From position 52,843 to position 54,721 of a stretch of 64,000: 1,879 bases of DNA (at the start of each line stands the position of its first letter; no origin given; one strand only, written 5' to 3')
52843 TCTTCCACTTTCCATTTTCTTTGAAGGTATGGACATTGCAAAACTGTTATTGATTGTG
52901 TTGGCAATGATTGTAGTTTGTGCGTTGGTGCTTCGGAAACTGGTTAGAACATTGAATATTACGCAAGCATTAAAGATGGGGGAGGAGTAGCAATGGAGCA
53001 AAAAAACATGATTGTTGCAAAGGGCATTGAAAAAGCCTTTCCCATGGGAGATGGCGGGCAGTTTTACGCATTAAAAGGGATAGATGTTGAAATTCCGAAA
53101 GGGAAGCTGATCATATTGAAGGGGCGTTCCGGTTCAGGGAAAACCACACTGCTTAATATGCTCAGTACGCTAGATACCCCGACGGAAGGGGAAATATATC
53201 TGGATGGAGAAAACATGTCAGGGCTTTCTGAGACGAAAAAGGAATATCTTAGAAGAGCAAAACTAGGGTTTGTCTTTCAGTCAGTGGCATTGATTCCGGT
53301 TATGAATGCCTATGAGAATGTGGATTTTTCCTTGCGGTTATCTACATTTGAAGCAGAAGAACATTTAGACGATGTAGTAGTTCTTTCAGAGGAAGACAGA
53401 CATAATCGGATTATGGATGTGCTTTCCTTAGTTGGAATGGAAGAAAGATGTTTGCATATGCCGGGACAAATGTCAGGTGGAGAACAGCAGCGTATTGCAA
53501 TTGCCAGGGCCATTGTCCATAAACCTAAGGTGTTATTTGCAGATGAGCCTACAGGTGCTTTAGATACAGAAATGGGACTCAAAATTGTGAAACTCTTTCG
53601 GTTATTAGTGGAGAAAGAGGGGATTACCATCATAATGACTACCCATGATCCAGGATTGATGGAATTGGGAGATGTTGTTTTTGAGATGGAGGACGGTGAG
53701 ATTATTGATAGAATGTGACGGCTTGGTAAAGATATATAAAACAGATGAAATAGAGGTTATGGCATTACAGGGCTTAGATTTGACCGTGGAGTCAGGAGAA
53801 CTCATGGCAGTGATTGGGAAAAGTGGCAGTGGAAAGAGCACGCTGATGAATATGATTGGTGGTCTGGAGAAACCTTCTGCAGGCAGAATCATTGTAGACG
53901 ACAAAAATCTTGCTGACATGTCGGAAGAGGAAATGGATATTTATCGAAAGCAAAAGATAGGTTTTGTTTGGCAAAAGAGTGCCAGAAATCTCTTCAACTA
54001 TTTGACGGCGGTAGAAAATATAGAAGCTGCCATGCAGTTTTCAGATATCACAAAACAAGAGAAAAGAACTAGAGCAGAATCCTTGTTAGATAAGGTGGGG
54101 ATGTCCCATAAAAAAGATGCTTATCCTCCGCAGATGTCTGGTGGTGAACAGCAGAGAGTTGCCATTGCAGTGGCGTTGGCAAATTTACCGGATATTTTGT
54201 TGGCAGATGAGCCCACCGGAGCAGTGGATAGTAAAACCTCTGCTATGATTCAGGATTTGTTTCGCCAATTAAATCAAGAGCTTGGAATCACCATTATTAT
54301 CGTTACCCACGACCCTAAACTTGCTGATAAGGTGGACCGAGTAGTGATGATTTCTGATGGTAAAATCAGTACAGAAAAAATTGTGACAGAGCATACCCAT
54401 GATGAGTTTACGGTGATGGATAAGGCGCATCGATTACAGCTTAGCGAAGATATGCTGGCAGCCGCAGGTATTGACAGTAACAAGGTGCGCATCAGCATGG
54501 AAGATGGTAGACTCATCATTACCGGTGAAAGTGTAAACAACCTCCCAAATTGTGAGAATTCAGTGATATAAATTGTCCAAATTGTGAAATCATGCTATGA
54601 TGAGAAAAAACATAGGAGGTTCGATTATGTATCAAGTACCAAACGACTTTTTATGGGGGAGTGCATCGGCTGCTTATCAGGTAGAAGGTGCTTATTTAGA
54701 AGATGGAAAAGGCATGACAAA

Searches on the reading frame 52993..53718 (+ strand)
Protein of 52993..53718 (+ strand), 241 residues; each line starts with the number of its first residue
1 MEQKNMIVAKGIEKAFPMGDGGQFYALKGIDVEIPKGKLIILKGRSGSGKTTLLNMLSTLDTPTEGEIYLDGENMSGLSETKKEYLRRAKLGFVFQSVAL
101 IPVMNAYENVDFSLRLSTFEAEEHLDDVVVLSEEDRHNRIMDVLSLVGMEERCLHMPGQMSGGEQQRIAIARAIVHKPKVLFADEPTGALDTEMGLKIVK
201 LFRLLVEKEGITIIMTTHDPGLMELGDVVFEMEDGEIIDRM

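Call 37: search_protein_families(library=pfam, proteins=[window:52993-53718:+])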
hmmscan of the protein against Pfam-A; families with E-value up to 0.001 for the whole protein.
window:52993-53718:+ (241 aa): 3 families
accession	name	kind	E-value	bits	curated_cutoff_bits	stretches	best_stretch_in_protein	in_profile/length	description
PF00005.33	ABC_tran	-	4.4e-34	118.5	25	1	27-187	1-136/137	ABC transporter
PF13304.12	AAA_21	-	1.9e-08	35.2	27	1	158-224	236-304/304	AAA domain, putative AbiEii toxin, Type IV TA system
PF13555.12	AAA_29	-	0.00089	19.4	27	0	31-64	16-49/61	P-loop containing region of AAA domain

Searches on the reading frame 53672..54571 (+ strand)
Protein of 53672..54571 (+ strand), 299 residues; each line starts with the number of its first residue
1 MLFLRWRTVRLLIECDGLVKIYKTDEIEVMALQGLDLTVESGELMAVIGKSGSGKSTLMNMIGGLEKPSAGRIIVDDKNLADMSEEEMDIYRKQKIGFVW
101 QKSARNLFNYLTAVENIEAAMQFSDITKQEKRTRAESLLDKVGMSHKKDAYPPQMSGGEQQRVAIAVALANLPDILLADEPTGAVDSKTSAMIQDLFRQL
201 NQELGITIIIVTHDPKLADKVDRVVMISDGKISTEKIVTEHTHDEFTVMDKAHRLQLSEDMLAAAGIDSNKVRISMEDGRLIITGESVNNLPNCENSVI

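Call 37: search_protein_families(library=pfam, proteins=[window:53672-54571:+])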
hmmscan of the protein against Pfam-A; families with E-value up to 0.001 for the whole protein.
window:53672-54571:+ (299 aa): 6 families
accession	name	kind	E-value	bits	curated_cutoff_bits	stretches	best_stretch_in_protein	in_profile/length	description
PF00005.33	ABC_tran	-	1.8e-34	119.7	25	1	32-182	1-136/137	ABC transporter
PF13304.12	AAA_21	-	7e-08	33.3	27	1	115-219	194-304/304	AAA domain, putative AbiEii toxin, Type IV TA system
PF02463.25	SMC_N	-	3.1e-06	27.2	40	1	43-229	25-213/220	RecF/RecN/SMC N terminal domain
PF03193.22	RsgA_GTPase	-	0.00056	20.2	30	0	20-67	85-131/174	RsgA GTPase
PF13555.12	AAA_29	-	0.00089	19.4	27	0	37-59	17-39/61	P-loop containing region of AAA domain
PF01935.23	DUF87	-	0.00093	19.8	23.2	0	45-176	26-144/220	Helicase HerA, central domain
